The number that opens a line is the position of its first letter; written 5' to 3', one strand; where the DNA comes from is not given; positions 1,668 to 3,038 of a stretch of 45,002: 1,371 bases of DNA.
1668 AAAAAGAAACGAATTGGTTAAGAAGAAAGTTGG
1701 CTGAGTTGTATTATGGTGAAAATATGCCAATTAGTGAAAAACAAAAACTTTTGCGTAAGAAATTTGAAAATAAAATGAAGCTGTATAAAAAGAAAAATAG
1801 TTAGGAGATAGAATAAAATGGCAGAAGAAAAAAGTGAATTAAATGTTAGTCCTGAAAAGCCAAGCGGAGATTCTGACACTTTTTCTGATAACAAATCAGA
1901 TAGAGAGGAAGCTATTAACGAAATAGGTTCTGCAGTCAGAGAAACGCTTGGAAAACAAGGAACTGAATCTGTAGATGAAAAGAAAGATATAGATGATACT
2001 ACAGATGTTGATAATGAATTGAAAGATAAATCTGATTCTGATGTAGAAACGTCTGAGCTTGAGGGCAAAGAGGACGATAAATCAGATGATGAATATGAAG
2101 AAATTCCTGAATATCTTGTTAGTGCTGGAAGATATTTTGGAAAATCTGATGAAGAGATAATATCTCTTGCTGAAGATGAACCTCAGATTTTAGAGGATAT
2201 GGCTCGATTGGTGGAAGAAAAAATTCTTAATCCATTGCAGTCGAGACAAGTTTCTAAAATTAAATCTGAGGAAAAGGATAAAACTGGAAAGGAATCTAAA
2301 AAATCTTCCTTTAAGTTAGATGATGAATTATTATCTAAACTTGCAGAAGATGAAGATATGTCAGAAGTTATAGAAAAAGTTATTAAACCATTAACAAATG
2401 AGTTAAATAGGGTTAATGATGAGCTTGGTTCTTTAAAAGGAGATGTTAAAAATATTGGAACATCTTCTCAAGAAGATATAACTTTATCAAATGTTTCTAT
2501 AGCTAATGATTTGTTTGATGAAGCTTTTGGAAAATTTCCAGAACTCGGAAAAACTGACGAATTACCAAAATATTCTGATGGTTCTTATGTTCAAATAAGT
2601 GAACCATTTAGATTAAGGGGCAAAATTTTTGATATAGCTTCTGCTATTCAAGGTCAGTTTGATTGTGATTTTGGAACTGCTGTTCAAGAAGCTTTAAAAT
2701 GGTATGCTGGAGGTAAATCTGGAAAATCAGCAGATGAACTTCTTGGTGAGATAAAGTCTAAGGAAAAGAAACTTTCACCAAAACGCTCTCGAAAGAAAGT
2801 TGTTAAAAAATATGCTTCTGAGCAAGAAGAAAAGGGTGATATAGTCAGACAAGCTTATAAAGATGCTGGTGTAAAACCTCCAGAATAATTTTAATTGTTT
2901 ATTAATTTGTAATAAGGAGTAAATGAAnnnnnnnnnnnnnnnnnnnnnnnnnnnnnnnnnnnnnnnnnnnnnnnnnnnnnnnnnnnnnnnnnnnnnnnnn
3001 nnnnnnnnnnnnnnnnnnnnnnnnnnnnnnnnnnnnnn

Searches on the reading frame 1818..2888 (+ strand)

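Call 18: search_protein_families(library=phrogs, proteins=[window:1818-2888:+], max_evalue=0.001)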
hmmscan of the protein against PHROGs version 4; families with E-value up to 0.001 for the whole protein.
window:1818-2888:+ (356 aa): 0 families

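Call 68: search_protein_families(library=pfam, proteins=[window:1818-2888:+], max_evalue=0.01)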
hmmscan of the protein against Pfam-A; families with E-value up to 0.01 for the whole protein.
window:1818-2888:+ (356 aa): 1 family
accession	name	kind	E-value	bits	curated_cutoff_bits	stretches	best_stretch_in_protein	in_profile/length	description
PF19498.4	DUF6033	-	7.3e-07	29.7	25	1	149-220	31-104/205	Protein of unknown function (DUF6033)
